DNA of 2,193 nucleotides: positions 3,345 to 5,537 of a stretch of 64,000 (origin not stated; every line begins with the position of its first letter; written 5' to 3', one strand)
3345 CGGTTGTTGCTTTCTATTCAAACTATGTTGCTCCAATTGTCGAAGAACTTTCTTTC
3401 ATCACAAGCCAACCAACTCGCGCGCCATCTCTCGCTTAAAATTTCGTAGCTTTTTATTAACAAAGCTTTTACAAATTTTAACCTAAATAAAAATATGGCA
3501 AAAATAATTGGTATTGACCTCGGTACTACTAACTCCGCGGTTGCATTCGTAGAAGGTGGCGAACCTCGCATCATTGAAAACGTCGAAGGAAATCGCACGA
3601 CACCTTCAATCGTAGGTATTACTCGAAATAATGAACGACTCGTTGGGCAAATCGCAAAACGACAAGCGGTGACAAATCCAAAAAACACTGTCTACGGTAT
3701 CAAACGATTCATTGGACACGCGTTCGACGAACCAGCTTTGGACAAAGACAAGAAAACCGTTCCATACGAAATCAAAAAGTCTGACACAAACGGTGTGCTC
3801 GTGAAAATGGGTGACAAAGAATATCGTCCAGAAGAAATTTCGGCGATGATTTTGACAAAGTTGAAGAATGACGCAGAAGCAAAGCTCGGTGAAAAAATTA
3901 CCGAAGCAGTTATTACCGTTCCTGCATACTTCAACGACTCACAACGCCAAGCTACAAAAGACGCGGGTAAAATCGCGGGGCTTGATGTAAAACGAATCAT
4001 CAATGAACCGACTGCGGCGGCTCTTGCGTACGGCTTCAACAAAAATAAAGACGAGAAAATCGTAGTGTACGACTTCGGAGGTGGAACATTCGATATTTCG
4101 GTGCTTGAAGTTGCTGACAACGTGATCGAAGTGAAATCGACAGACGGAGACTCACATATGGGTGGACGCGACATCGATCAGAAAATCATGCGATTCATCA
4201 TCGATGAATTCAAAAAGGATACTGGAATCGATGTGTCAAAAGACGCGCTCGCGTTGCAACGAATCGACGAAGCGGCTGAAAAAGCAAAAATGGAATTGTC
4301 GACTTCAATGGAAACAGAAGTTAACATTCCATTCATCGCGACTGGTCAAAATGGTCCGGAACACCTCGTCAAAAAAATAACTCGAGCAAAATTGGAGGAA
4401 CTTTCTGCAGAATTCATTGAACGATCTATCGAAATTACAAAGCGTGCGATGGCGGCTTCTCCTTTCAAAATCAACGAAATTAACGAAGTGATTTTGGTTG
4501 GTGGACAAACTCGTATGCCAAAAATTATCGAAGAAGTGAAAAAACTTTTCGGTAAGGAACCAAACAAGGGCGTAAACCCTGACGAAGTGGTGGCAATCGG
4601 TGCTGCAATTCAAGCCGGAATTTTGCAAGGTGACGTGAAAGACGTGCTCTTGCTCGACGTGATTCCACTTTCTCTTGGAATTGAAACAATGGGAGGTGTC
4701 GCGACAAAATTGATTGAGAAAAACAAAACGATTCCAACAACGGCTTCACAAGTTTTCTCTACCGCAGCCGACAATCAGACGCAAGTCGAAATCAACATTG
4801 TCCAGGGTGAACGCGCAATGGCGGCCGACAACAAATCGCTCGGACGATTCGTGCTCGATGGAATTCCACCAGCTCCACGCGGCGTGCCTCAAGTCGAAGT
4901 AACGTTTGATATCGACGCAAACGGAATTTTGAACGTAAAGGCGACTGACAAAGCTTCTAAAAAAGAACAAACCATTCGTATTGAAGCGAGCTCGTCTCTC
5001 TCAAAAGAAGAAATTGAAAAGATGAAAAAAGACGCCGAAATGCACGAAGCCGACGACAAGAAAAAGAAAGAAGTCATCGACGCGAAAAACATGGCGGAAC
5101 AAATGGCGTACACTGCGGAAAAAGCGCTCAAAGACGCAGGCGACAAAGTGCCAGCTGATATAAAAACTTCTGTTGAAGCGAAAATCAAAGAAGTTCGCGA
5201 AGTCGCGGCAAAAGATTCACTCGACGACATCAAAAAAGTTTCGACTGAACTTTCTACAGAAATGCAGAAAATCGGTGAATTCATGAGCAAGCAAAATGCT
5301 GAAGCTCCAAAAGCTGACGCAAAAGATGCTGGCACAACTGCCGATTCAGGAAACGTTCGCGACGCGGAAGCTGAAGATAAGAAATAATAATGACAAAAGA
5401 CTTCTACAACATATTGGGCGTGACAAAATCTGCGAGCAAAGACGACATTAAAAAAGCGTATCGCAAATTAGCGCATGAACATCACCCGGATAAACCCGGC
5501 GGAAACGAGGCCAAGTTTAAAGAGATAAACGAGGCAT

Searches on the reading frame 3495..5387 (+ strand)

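Call 56: search_protein_families(library=pfam, proteins=[window:3495-5387:+], max_evalue=0.00001)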
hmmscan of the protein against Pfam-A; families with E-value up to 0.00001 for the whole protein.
window:3495-5387:+ (630 aa): 2 families
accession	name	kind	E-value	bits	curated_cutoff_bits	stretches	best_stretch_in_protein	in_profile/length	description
PF00012.26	HSP70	-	3.7e-246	818.5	20.6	1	4-597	1-597/599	Hsp70 protein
PF06723.19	MreB_Mbl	-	4.3e-13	49.2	27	1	119-372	77-317/327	MreB/Mbl protein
